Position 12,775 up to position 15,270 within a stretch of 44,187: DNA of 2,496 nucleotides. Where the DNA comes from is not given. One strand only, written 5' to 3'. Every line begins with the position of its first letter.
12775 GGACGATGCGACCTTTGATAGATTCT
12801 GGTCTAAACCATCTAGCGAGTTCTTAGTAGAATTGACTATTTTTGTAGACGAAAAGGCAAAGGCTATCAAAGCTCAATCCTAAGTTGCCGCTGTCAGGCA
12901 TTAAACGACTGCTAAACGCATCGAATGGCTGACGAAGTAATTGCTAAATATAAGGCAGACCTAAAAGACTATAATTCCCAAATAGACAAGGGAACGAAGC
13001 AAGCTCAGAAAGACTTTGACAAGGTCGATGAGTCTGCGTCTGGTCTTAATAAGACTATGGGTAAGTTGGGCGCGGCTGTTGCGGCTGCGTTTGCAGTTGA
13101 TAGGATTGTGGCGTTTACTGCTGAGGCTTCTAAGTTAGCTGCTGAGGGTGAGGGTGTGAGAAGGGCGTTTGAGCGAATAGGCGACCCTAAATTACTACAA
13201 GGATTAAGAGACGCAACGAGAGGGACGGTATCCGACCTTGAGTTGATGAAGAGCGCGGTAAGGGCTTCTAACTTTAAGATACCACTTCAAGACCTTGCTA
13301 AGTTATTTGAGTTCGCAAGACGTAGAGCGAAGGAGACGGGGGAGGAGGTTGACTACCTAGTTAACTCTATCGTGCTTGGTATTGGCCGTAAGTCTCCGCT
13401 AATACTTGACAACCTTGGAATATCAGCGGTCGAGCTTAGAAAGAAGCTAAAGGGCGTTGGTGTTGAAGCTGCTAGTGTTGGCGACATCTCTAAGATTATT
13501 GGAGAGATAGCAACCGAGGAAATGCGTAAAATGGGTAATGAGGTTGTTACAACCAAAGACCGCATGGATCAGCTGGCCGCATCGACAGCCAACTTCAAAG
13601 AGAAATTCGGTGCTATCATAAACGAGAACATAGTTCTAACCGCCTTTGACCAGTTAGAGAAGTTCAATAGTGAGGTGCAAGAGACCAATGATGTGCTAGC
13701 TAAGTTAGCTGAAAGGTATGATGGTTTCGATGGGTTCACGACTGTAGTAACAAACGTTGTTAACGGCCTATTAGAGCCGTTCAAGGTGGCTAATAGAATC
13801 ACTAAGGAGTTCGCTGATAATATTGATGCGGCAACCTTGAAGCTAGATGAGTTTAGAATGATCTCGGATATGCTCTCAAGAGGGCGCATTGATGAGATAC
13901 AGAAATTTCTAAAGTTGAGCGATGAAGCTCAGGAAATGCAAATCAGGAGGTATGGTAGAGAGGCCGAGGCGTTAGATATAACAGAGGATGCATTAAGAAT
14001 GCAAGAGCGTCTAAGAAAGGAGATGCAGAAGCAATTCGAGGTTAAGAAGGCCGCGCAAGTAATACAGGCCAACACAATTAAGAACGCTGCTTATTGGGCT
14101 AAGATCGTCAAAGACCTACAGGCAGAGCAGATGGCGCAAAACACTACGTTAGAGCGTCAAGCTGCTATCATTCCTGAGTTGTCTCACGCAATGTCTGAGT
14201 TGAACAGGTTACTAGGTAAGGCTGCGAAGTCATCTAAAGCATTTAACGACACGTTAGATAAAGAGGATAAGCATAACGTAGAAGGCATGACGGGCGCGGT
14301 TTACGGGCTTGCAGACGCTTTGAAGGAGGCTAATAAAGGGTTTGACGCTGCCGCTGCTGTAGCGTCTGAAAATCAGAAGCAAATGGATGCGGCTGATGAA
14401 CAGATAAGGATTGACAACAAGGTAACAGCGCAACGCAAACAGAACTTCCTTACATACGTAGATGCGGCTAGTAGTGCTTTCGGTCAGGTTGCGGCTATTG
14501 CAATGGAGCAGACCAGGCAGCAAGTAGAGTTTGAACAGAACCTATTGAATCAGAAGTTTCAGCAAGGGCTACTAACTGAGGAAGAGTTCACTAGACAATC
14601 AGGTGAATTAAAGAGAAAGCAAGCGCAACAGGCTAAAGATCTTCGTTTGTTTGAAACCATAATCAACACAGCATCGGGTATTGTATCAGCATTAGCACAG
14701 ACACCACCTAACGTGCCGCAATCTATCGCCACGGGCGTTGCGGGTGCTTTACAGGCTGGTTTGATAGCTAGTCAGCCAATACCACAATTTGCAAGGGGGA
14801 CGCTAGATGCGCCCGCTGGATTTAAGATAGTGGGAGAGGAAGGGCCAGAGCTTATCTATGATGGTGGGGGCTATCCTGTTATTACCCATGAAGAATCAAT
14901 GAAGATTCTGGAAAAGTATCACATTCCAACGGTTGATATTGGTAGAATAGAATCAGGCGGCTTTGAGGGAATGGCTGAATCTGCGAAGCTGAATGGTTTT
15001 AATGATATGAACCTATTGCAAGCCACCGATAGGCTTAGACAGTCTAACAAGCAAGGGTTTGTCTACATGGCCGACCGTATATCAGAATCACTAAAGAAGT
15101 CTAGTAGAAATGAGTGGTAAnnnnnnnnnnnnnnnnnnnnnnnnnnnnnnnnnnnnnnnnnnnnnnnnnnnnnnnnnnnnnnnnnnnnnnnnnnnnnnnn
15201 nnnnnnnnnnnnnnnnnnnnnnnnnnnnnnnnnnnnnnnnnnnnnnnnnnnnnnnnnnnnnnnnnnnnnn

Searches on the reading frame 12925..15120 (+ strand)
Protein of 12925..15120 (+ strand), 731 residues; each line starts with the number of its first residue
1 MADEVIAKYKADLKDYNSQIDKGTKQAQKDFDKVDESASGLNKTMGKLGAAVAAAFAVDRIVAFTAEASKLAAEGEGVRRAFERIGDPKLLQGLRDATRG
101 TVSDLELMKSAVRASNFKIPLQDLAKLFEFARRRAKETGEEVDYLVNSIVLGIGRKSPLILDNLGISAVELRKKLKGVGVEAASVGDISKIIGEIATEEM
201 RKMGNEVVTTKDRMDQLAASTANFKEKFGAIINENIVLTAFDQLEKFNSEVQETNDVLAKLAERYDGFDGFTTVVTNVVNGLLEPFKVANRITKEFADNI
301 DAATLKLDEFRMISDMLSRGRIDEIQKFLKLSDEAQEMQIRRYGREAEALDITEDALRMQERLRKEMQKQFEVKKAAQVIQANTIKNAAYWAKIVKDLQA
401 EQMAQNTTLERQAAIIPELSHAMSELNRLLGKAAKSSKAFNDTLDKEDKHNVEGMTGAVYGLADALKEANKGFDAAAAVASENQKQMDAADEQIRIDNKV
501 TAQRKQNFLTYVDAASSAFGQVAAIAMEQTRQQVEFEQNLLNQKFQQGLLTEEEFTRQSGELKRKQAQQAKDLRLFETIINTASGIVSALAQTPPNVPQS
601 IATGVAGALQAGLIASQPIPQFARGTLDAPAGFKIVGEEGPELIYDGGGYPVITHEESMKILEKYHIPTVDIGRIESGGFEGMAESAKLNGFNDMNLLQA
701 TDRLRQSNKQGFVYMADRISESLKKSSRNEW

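Call 36: search_dna_similar(query=window:12925-15120:+, collection=phages, mode=protein, max_rows=25)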
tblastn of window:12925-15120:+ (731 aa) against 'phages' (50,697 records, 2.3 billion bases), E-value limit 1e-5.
Records with a match: 74; places in all: 74; records where one place covers at least 80% of the query: 0.
Best place of each record, by identity: <60% 74.
By first word of the organism name: Flavobacterium 46; Porphyromonas 17; Bacteriophage 6; Polaribacter 4; Rhodobacteraceae 1.
By host as written in the record: Flavobacterium sp. LMO9 27; Flavobacterium sp. LMO6 19; - 11; Porphyromonas gingivalis ATCC 49417 2; Porphyromonas gingivalis SJD11 1; Porphyromonas gingivalis KCOM 2802 1; Porphyromonas gingivalis WW2931 1; Porphyromonas gingivalis KCOM 2797 1; and 11 more.
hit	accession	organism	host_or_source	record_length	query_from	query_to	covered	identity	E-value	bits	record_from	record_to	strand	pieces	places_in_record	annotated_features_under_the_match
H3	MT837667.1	Bacteriophage sp.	human fecal samples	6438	64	390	45%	30.5%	9e-28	126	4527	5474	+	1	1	record has no annotation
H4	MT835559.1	Bacteriophage sp.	human fecal samples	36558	71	229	22%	44.0%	1e-31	139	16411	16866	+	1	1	record has no annotation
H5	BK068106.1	Porphyromonas phage phage025a_SJD11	Porphyromonas gingivalis SJD11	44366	64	229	23%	41.6%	9e-27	123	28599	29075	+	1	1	tail tape measure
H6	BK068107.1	Porphyromonas phage phage026a_KCOM2802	Porphyromonas gingivalis KCOM 2802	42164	64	229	23%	41.6%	9e-27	123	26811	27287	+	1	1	tail tape measure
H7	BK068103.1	Porphyromonas phage phage022a_WW2931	Porphyromonas gingivalis WW2931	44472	64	232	23%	39.6%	1e-25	120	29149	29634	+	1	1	tail tape measure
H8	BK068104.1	Porphyromonas phage phage023a_KCOM2797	Porphyromonas gingivalis KCOM 2797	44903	64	232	23%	39.1%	3e-25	119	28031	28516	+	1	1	tail tape measure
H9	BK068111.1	Porphyromonas phage phage030a_KCOM2803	Porphyromonas gingivalis KCOM 2803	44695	64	232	23%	39.1%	3e-25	119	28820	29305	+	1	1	tail tape measure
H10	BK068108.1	Porphyromonas phage phage027a_F0568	Porphyromonas gingivalis F0568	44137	64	232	23%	39.1%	3e-25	118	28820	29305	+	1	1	tail tape measure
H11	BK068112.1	Porphyromonas phage phage031a_D83T3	Porphyromonas gingivalis D83T3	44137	64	232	23%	39.1%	3e-25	118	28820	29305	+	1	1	tail tape measure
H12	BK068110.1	Porphyromonas phage phage029a_Kyudai3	Porphyromonas gingivalis Kyudai-3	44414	64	232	23%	39.1%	3e-25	118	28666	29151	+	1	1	tail tape measure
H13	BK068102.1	Porphyromonas phage phage021a_SJD5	Porphyromonas gingivalis SJD5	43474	64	232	23%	38.5%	2e-24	115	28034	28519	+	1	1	tail tape measure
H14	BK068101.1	Porphyromonas phage phage020a_SJD2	Porphyromonas gingivalis SJD2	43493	64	232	23%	38.5%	2e-24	115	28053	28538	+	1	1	tail tape measure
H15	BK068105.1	Porphyromonas phage phage024a_F0570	Porphyromonas gingivalis F0570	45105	64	232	23%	38.5%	2e-24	115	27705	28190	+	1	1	tail tape measure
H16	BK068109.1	Porphyromonas phage phage028a_KCOM2799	Porphyromonas gingivalis KCOM 2799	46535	64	232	23%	38.5%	2e-24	115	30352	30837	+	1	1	tail tape measure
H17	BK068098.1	Porphyromonas phage phage017a_JCVISC001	Porphyromonas gingivalis JCVI SC001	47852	64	209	20%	43.2%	1e-25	120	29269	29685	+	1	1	tail tape measure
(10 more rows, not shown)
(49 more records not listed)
